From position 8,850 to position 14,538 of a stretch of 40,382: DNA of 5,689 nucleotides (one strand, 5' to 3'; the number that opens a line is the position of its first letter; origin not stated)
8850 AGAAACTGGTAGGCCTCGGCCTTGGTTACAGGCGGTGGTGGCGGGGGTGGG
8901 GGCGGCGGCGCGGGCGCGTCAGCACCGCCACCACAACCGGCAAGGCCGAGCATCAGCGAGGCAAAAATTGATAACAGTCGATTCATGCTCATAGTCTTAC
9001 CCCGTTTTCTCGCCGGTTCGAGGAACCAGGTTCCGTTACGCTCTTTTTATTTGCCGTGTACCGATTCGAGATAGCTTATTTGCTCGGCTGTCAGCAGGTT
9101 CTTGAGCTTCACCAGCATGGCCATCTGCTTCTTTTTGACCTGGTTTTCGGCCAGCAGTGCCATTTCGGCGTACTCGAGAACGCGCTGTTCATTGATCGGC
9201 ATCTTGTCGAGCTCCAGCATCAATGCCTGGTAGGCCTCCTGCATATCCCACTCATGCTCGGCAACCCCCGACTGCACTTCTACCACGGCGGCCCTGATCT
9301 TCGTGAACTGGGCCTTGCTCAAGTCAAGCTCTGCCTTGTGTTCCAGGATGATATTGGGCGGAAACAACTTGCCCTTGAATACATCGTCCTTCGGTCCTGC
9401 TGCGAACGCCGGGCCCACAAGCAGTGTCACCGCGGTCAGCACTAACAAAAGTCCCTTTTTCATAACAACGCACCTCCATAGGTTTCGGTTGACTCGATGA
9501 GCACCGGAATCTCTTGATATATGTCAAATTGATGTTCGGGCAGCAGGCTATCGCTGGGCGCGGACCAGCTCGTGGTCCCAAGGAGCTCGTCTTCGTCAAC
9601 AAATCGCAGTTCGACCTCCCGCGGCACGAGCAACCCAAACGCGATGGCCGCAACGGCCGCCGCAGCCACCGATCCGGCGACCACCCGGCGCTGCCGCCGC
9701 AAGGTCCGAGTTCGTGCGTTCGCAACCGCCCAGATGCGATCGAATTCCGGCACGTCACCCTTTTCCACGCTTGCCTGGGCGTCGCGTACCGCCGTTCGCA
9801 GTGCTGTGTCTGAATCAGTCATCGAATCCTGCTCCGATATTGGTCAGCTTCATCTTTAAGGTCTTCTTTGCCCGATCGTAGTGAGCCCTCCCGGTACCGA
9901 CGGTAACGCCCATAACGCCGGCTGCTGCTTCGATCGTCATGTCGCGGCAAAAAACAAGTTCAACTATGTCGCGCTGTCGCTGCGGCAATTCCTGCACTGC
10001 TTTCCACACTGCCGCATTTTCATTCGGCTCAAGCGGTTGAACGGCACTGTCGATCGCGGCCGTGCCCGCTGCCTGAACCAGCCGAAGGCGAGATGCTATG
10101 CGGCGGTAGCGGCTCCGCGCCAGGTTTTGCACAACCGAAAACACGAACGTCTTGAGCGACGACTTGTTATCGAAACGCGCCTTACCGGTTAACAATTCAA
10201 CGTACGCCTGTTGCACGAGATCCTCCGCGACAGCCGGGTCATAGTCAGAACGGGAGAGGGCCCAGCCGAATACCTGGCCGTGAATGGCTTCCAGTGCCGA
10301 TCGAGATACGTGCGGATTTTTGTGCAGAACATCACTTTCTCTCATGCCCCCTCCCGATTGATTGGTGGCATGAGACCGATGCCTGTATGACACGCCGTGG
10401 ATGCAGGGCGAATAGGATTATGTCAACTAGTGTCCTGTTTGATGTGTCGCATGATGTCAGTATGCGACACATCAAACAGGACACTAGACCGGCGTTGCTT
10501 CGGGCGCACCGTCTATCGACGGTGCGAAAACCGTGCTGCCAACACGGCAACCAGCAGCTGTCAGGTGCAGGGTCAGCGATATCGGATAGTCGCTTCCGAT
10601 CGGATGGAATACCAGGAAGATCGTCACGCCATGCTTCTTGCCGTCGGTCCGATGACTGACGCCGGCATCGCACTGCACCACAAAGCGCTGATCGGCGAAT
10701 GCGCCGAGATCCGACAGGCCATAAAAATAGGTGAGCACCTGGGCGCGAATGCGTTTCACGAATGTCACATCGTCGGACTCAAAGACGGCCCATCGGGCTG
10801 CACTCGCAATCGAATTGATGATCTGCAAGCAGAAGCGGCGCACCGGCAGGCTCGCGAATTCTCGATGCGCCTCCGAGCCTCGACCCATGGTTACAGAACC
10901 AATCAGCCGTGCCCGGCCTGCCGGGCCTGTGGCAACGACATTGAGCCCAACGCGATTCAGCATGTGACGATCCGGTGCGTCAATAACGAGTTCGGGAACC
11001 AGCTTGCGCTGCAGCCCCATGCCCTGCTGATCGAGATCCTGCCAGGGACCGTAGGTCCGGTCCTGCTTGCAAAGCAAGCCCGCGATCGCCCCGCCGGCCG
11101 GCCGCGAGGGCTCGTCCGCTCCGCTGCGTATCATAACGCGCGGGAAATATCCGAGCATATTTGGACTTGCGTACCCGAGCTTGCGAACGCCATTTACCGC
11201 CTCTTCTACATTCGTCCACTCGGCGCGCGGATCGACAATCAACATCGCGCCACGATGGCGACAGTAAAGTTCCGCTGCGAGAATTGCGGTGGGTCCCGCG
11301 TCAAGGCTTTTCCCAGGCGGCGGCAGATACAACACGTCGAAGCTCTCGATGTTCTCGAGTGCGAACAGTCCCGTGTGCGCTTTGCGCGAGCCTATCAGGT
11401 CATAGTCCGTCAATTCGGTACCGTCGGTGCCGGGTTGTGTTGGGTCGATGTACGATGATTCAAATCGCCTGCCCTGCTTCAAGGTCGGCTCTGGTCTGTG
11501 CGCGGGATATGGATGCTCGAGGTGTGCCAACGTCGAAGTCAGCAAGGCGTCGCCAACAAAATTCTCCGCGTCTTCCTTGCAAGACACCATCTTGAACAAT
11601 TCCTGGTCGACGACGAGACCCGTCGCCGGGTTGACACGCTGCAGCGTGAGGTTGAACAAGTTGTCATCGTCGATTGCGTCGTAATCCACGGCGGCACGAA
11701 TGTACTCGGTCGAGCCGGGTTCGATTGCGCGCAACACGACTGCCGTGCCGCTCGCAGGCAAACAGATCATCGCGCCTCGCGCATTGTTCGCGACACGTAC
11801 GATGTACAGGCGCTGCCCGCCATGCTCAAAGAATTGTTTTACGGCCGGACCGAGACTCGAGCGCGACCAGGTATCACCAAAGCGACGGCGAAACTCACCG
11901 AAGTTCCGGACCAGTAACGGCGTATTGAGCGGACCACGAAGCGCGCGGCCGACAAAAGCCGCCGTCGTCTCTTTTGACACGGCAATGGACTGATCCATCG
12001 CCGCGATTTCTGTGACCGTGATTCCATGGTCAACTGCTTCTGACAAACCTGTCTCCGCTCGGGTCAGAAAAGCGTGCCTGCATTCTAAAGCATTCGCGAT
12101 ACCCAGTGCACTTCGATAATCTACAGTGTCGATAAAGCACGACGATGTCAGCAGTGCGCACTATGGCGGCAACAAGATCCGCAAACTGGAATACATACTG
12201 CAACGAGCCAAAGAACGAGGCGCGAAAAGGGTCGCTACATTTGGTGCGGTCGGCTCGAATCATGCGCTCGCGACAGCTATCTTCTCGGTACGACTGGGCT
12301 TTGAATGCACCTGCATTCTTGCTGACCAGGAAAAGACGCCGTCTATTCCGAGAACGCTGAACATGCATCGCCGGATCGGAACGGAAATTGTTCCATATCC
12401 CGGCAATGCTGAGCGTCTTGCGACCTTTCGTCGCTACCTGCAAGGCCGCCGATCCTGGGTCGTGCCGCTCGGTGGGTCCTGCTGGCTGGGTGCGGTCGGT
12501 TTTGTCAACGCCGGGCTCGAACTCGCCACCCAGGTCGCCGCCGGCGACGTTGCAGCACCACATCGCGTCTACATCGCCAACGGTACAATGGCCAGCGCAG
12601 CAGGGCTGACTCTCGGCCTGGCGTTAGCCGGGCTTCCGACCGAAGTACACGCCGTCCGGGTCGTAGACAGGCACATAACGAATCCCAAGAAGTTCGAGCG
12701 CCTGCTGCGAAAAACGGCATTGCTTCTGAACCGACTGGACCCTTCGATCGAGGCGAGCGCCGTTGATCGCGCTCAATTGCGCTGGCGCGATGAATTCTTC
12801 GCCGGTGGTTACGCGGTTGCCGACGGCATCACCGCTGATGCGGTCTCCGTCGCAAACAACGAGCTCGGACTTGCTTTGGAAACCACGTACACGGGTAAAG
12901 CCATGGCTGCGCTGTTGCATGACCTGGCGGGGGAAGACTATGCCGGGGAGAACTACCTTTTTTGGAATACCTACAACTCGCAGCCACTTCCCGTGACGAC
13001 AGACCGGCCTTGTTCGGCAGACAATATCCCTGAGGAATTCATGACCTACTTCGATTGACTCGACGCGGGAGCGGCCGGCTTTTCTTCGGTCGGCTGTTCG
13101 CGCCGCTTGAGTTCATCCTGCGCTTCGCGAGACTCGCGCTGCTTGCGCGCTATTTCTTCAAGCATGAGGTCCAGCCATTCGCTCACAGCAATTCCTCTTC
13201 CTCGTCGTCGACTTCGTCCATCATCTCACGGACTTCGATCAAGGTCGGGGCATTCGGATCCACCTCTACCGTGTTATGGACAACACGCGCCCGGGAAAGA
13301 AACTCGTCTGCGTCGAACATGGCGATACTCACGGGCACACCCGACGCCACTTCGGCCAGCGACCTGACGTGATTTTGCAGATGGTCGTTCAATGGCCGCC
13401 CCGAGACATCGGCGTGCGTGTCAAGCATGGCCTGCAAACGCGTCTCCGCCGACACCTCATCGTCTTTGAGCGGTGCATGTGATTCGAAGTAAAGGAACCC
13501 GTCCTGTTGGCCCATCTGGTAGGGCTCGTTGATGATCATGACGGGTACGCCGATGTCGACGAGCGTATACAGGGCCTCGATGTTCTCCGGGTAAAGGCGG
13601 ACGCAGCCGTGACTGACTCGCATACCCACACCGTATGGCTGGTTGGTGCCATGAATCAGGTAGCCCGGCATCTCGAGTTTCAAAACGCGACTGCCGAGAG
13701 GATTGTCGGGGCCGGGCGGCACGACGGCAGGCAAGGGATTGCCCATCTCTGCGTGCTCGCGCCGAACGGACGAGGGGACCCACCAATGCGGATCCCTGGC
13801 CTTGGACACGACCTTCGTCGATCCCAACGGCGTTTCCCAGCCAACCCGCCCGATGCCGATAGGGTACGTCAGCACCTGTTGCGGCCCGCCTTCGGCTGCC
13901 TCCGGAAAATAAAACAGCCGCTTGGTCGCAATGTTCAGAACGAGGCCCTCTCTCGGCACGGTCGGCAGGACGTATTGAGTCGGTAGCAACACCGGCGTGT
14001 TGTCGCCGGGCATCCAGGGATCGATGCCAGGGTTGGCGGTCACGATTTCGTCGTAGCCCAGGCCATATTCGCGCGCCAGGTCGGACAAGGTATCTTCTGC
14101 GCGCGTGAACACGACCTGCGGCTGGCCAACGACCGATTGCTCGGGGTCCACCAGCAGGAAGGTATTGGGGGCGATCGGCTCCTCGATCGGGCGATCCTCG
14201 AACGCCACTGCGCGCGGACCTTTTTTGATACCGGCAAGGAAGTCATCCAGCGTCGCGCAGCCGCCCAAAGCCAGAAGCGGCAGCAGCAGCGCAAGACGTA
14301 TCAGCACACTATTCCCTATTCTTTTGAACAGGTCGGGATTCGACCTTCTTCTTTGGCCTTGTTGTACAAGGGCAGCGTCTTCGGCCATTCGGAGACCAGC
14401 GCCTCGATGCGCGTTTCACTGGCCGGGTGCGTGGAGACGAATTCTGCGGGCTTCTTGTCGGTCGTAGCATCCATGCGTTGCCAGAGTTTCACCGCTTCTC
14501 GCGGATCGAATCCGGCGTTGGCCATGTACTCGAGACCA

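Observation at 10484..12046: Intact orphan contractile-tail sheath homologue with no tube, baseplate or phage neighbours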

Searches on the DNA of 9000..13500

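Call 39: search_rna_families(source=window, start=9000, end=13500, threshold=evalue, max_evalue=1)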
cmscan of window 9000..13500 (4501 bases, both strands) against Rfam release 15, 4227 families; matches with E-value up to 1: 2.
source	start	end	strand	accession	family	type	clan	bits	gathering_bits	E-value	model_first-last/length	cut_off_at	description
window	10429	10485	-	RF03957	mir-5856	Gene; miRNA;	-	34.4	90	0.00011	1-70/70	no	mir-5856 microRNA precursor family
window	10437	10477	+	RF03503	mir-547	Gene; miRNA;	-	21.2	90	0.41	1-78/78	no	mir-547 microRNA precursor family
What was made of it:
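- Tried and rejected: Its only Rfam matches are sub-threshold miRNA models, which are meaningless here (call 39). Rfam finds nothing (call 39).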

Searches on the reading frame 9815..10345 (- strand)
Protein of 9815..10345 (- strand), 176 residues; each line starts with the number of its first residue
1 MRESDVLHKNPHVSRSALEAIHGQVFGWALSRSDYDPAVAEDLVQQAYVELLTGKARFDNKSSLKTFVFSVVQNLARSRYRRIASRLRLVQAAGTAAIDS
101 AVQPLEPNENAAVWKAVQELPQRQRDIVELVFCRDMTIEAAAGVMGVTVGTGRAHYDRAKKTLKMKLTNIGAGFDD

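Call 95: search_protein_families(library=ncbifam, proteins=[window:9815-10345:-], max_evalue=0.001)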
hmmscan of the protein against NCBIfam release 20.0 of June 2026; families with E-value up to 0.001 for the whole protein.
window:9815-10345:- (176 aa): 71 families (the best 25 are shown)
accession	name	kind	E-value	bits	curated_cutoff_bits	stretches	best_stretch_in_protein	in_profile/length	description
TIGR02983.1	SigE-fam_strep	subfamily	6.7e-22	78.1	141.55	1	36-167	29-158/162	SigE family RNA polymerase sigma factor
TIGR02937.1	sigma70-ECF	superfamily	4.6e-20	71.9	42.9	1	19-166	8-164/165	sigma-70 family RNA polymerase sigma factor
NF004113.0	PRK05602.1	equivalog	1.8e-16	60.4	208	1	36-169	68-203/211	RNA polymerase sigma factor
NF009164.0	PRK12511.1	equivalog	1.8e-14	53.7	185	1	36-164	27-156/182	RNA polymerase sigma factor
TIGR02985.1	Sig70_bacteroi1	subfamily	3.3e-14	53.4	126.4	1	35-167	23-162/162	RNA polymerase sigma-70 factor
NF009198.0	PRK12546.1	equivalog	1.2e-13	51.2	270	1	27-167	24-161/188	RNA polymerase sigma factor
NF058625.1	sigma_PG0214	equivalog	3.3e-13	49.7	130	1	23-170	15-164/170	GFO_1088 family ECF-type sigma factor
NF009192.0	PRK12540.1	equivalog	3.7e-13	49.5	307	1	29-167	22-159/182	RNA polymerase sigma factor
TIGR02989.1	Sig-70_gvs1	subfamily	6.6e-13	48.9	124.55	1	22-164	11-155/158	RNA polymerase sigma-70 factor, Rhodopirellula/Verrucomicrobium family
NF009166.1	PRK12513.1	equivalog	1.4e-12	47.7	206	1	25-169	35-188/193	RNA polymerase sigma factor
TIGR02947.1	SigH_actino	hypoth_equivalog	4e-12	46.2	251.55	1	12-83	12-81/193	RNA polymerase sigma-70 factor, TIGR02947 family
NF009168.0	PRK12515.1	subfamily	4.2e-12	45.9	236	1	24-171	34-183/189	RNA polymerase sigma factor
NF006550.0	PRK09047.1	equivalog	6.7e-12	45.3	173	1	111-170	131-190/194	RNA polymerase sigma factor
NF008888.0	PRK11922.1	equivalog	1.4e-11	44.4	204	1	38-168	55-197/231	RNA polymerase sigma factor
NF006930.0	PRK09415.1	subfamily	2.7e-11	43.6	198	1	37-168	40-176/179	RNA polymerase factor sigma C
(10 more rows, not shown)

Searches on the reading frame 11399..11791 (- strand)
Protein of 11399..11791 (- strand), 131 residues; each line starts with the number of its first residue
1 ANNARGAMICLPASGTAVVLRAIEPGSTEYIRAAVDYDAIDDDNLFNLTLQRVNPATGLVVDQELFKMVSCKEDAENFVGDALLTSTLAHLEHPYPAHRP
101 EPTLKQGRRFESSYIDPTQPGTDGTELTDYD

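Call 87: predict_structure(alignment_id=A8)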
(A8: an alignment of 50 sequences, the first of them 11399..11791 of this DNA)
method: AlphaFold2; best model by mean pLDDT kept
length: 131 residues; sequences in the alignment: 50
mean_pLDDT: 83.9   pTM: 0.74
mean pLDDT of the five models: 83.9, 82.7, 81.8, 80.9, 80.4
residues with pLDDT >= 90: 41; 70-90: 76; 50-70: 9; < 50: 5
segments of 3 or more residues with pLDDT < 50: 108-111
pLDDT, mean of each block of 10 residues (from residue 1): 82 87 85 89 89 89 92 88 90 85 64 78 74 56
secondary structure, 60 per line:
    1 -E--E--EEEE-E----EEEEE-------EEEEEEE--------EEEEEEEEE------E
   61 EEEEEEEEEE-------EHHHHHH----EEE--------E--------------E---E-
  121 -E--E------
elements in order: E8-11 E18-22 E30-36 E45-53 E60-70 H79-84 E89-91

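Call 89: fold_search(model_id=the predicted structure, library=pdb)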
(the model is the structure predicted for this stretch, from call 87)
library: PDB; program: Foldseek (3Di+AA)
matches with E <= 10: 541; with E <= 0.001: 0
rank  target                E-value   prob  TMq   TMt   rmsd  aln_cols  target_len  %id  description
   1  9ezm_A                1.5e-03  1.00  0.62  0.18   2.4       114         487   18  CryoEM structure of the contracted sheath in H. borinquense (released 2024-11-27)
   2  9ay3_A                5.6e-02  0.99  0.56  0.17   3.9       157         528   13  Tail sheath of P1 bacteriophage (released 2025-09-10)
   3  3lml_C                1.2e-01  0.97  0.46  0.17   4.9       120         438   16  Crystal Structure of the sheath tail protein Lin1278 from Listeria innocua, Northeast Structural Genomics Consortium T (released 2010-03-09)
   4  3lml_B                1.3e-01  0.96  0.46  0.17   4.6       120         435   15  Crystal Structure of the sheath tail protein Lin1278 from Listeria innocua, Northeast Structural Genomics Consortium T (released 2010-03-09)
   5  3lml_D                1.4e-01  0.96  0.46  0.17   5.0       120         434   15  Crystal Structure of the sheath tail protein Lin1278 from Listeria innocua, Northeast Structural Genomics Consortium T (released 2010-03-09)
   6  3hxl                  1.4e-01  0.89  0.42  0.17   5.7       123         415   12  Crystal Structure of the sheath tail protein (DSY3957) from Desulfitobacterium hafniense, Northeast Structural Genomics  (released 2009-07-07)
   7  3lml_E                2.1e-01  0.93  0.46  0.17   5.0       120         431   15  Crystal Structure of the sheath tail protein Lin1278 from Listeria innocua, Northeast Structural Genomics Consortium T (released 2010-03-09)
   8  8jaj_a                2.2e-01  0.89  0.53  0.17   4.8       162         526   14  In situ structures of the ultra-long contracted tail of Myoviridae phage P1 (released 2023-06-21)
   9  6ozo_A                4.9e-01  0.72  0.26  0.14   5.6        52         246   19  Crystal structure of Mus musculus (Mm) Endonuclease V in complex with a 23mer RNA oligo containing an inosine after a  (released 2019-09-04)
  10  6ozh_A                5.8e-01  0.66  0.24  0.14   5.7        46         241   15  Crystal structure of Ciona intestinalis (Ci) Endonuclease V in complex with a 24mer DNA containing an inosine followed (released 2019-09-04)
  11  6ozm_A                6.4e-01  0.77  0.26  0.14   3.8        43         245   19  Crystal structure of Mus musculus (Mm) Endonuclease V in complex with a 23mer RNA oligo containing an inosine after a  (released 2019-09-04)
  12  6ozl_B                7.1e-01  0.87  0.24  0.13   1.9        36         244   14  Crystal structure of Mus musculus (Mm) Endonuclease V in complex with a 23mer RNA oligo containing an inosine after a  (released 2019-09-04)
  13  6ozk_B                7.1e-01  0.87  0.24  0.13   1.9        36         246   14  Crystal structure of Mus musculus (Mm) Endonuclease V in complex with a 23mer RNA oligo containing an inosine after 68 (released 2019-09-04)
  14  9lul_e                7.1e-01  0.23  0.24  0.07   9.6        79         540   15  Local refinement of stacked like DDB1-DDA1-DET1-Ube2e2-COP1 complex (layer 1) (released 2026-01-28)
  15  6ozr_B                7.5e-01  0.85  0.24  0.13   1.9        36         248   14  Crystal structure of Mus musculus (Mm) Endonuclease V in complex with a 23mer RNA oligo containing an inosine after a  (released 2019-09-04)
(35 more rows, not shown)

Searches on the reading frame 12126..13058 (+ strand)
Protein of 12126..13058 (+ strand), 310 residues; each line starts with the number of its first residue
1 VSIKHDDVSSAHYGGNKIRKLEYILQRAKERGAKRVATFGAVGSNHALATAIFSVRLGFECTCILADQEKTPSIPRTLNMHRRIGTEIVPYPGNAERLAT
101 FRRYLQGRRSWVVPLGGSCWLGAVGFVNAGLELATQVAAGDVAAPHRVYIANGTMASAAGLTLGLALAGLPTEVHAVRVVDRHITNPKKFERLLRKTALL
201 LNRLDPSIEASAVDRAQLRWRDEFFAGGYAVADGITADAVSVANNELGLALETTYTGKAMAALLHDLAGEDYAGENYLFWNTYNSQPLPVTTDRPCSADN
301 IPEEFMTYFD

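Call 49: search_protein_families(library=pfam, proteins=[window:12126-13058:+], max_evalue=0.01)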
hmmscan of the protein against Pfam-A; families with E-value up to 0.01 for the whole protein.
window:12126-13058:+ (310 aa): 1 family
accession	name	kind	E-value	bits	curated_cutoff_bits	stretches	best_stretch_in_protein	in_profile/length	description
PF00291.31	PALP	-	2.1e-23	83.5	35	1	4-268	27-280/295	Pyridoxal-phosphate dependent enzyme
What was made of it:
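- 12126..13058 (+): Remnant of the divergently transcribed PLP enzyme of the D-cysteine desulfhydrase / ACC-deaminase-related family. A 126-nt deletion removed 6 nt of leader, the ATG and codons 2-40. This gene is the constant neighbour of the sheath gene in relatives. Pfam PALP 2.1e-23 (call 49).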

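Call 50: search_protein_families(library=padloc, proteins=[window:12126-13058:+], max_evalue=0.01)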
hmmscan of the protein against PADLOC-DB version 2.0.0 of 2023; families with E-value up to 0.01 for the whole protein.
window:12126-13058:+ (310 aa): 0 families

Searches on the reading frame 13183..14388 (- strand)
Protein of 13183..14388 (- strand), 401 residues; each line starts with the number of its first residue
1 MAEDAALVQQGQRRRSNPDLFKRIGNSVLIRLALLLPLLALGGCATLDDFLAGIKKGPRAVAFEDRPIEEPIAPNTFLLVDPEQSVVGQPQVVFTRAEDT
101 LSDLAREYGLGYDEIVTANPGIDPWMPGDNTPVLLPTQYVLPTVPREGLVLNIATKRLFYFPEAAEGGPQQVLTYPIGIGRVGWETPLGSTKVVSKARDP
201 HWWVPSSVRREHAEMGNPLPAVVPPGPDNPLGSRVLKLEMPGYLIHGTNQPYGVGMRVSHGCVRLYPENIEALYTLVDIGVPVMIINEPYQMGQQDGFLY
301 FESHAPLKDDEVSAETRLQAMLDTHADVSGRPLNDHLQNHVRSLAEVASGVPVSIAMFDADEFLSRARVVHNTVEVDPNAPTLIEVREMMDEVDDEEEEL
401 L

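Call 95: search_protein_families(library=ncbifam, proteins=[window:13183-14388:-], max_evalue=0.001)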
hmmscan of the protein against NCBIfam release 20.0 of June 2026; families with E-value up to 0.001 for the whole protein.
window:13183-14388:- (401 aa): 4 families
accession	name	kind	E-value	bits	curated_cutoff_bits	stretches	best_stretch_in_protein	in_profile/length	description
NF047955.1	TransPepLdtE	equivalog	4e-55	187.3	480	1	84-324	33-272/322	L,D-transpeptidase LdtE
NF007612.0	PRK10260.1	equivalog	3.6e-52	177.3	583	1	83-318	33-267/306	L,D-transpeptidase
NF007563.0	PRK10190.1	equivalog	7.1e-51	173.2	517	1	82-356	28-303/310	L,D-transpeptidase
NF040925.1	LD_carbox_ElsL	exception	0.00099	18.9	270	0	244-285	117-158/164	cell wall-recycling L,D-carboxypeptidase ElsL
